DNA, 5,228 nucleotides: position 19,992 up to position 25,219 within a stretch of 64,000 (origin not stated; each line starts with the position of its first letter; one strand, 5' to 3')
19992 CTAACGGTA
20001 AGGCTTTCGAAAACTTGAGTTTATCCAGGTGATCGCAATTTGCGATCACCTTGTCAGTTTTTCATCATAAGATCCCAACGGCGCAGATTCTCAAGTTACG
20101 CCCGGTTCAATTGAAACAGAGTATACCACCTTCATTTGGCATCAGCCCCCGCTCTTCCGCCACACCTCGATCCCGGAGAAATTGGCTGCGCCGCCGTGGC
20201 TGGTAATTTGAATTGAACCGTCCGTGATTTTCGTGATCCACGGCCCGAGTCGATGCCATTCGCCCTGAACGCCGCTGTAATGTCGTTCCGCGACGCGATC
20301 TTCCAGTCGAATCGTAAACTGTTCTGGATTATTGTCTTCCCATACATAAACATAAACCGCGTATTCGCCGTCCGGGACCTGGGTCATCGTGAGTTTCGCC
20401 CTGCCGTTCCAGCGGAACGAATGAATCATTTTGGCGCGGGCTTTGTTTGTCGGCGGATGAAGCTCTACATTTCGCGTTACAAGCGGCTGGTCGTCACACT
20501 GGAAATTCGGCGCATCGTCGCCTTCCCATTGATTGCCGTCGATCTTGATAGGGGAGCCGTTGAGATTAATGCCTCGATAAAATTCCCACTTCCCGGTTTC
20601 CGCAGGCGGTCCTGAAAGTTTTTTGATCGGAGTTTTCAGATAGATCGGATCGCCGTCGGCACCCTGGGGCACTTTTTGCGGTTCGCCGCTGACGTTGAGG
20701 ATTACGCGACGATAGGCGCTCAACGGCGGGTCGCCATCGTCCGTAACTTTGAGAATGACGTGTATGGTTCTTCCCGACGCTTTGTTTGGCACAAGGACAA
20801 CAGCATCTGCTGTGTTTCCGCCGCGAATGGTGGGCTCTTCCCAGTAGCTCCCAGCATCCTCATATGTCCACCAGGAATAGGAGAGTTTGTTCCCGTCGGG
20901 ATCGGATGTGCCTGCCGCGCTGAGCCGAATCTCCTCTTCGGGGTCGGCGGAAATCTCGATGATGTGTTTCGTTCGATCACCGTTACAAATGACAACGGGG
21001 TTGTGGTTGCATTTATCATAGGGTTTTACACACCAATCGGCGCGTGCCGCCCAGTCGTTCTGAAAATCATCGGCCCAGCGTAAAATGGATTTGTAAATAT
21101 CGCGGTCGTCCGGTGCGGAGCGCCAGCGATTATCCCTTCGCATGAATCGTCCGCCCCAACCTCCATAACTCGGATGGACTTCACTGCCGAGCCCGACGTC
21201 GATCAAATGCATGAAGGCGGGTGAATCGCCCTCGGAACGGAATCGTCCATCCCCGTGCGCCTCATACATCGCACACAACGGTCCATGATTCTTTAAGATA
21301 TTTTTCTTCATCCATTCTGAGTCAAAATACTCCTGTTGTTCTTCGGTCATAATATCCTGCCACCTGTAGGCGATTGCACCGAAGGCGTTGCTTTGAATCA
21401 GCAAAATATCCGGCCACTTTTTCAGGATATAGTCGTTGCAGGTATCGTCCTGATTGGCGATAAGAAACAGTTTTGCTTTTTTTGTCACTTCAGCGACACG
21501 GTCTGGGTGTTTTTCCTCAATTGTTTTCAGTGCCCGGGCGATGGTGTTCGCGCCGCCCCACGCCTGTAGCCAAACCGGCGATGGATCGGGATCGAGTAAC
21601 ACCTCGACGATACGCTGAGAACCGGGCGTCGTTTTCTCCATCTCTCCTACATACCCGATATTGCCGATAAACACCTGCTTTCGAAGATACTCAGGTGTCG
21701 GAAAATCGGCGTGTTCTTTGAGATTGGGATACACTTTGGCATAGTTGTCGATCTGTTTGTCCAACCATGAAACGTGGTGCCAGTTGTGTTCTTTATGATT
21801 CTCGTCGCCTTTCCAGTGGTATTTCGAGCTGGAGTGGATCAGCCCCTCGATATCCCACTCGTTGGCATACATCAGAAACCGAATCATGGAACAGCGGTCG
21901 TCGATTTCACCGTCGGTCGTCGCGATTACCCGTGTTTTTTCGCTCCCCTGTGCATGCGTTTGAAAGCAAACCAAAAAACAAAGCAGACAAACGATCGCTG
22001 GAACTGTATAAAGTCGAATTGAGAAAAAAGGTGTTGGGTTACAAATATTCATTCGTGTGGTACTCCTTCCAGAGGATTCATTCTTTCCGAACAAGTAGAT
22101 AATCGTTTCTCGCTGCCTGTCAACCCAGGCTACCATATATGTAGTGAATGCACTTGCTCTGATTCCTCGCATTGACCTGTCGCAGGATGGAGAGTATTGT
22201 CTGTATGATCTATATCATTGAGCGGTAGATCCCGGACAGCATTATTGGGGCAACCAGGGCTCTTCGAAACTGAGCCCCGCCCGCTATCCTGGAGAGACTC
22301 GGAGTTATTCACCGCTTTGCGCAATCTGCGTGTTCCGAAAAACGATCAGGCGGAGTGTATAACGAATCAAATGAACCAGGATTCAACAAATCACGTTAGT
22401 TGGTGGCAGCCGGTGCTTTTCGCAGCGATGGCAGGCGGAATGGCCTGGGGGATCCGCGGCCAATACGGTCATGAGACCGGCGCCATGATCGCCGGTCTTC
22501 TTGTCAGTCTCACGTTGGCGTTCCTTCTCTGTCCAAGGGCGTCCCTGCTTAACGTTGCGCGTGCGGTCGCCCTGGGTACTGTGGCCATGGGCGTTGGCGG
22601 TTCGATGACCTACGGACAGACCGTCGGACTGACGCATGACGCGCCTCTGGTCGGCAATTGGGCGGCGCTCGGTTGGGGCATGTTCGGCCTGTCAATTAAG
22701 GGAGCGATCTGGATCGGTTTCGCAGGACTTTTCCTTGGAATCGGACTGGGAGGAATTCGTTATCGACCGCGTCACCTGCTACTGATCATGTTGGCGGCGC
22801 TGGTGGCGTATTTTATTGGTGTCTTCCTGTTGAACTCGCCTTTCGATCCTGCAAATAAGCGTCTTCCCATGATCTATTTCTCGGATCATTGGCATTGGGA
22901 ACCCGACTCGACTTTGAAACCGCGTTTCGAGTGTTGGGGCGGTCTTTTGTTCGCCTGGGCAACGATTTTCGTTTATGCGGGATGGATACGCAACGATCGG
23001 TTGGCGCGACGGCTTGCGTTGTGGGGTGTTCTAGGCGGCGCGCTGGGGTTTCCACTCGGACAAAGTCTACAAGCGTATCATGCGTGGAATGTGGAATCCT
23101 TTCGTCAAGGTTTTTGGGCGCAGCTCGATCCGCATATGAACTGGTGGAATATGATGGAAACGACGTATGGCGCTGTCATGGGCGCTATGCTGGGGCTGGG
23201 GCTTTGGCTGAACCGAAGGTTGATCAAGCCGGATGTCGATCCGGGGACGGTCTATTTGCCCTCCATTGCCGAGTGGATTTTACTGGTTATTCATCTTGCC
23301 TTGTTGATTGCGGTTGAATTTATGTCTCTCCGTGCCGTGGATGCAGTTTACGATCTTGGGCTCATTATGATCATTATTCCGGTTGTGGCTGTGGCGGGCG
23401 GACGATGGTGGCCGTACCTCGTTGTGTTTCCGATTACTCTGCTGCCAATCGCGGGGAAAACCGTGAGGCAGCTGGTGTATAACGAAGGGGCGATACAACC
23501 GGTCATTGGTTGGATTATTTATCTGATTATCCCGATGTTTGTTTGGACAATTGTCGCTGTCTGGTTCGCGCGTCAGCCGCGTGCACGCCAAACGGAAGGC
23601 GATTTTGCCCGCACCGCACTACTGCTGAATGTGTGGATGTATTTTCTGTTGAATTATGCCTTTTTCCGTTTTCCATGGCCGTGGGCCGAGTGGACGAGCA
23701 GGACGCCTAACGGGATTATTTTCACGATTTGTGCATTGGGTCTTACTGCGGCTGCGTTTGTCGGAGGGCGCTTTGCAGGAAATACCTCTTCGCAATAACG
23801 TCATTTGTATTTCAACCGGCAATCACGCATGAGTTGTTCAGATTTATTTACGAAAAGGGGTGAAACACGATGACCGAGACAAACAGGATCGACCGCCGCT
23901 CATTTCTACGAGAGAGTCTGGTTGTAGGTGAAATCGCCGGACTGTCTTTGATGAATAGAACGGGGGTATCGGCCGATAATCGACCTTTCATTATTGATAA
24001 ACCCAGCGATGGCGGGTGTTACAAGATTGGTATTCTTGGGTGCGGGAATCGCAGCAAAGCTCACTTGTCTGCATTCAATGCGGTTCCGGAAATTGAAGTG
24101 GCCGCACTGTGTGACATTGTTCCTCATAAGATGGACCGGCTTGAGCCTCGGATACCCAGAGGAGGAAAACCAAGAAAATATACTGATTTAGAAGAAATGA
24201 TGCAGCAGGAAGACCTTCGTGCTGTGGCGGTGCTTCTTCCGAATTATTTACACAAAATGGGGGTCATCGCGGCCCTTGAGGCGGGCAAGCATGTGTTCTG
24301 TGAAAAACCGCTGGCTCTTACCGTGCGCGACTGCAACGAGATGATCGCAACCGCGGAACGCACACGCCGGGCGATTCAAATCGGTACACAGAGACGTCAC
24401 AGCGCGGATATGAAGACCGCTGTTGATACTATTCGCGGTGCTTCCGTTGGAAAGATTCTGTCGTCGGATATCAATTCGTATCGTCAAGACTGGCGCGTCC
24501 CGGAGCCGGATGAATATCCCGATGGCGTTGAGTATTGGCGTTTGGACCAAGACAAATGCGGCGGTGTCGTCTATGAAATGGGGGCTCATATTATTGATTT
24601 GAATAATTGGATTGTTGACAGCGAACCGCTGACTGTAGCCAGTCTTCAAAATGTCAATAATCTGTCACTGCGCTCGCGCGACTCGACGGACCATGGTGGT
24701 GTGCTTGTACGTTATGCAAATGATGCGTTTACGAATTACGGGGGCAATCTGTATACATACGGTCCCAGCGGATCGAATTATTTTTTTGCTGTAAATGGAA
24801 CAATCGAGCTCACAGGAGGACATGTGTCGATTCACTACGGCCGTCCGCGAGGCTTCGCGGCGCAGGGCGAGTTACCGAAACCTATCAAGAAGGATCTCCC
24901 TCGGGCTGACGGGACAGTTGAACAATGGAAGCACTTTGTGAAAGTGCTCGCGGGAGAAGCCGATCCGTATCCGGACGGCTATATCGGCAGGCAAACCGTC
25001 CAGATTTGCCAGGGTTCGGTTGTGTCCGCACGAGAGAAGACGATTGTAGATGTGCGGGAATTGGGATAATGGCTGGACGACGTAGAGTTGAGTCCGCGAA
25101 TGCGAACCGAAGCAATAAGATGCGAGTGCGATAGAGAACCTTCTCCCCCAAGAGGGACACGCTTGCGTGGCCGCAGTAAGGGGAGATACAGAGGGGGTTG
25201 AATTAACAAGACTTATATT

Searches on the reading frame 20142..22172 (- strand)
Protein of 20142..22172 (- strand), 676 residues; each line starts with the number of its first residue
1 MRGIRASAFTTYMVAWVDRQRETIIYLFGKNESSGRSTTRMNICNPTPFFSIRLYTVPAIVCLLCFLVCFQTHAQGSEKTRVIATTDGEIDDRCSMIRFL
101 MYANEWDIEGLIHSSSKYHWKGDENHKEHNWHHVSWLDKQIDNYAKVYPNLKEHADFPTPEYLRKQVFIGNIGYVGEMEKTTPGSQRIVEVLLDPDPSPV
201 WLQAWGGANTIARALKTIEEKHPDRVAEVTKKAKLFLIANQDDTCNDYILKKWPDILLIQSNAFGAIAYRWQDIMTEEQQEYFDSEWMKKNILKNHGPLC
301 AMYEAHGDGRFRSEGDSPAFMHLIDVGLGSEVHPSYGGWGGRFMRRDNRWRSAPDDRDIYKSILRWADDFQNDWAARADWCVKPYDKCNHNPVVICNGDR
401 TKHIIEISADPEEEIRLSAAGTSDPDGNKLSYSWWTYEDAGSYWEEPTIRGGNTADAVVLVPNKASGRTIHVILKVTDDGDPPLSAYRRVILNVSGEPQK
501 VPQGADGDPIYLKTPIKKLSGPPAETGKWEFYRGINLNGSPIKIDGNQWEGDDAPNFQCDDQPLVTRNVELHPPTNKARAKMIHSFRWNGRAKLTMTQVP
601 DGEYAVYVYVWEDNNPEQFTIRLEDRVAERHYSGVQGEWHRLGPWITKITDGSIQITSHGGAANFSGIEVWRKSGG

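Call 12: search_protein_families(library=pfam, proteins=[window:20142-22172:-])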
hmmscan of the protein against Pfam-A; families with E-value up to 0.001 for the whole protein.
window:20142-22172:- (676 aa): 2 families
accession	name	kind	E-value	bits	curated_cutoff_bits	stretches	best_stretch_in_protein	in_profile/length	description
PF07632.16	Sde182_NH-like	-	1.8e-74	251.1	26.8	1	81-343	1-268/268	Cellulose-binding Sde182, nucleoside hydrolase-like domain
PF21027.3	Sde0182_C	-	1.4e-25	90.1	27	1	414-494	1-83/83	Cellulose-binding protein Sde0182, C-terminal domain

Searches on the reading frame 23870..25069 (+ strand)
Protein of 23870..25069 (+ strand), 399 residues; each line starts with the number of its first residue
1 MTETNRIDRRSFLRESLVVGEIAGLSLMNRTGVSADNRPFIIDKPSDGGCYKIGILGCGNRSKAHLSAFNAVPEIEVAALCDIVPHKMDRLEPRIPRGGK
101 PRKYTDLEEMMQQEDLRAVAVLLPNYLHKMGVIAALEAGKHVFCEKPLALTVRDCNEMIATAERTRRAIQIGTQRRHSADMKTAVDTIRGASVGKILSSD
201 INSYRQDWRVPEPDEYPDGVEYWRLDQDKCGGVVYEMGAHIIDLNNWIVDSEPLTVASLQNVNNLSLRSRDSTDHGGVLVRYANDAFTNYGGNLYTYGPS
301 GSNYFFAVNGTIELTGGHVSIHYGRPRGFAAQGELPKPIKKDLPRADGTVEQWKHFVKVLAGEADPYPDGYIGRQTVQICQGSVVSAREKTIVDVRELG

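Call 12: search_protein_families(library=pfam, proteins=[window:23870-25069:+])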
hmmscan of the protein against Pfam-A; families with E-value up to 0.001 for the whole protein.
window:23870-25069:+ (399 aa): 3 families
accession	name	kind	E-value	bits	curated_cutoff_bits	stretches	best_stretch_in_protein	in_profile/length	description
PF01408.29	GFO_IDH_MocA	-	8.8e-25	88.2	24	1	52-172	2-119/120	Oxidoreductase family, NAD-binding Rossmann fold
PF02894.22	GFO_IDH_MocA_C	-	2.6e-11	44.2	22.9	1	188-394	4-217/218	Oxidoreductase family, C-terminal alpha/beta domain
PF22725.1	GFO_IDH_MocA_C3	-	1e-09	38.9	27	1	193-307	13-115/124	GFO/IDH/MocA C-terminal domain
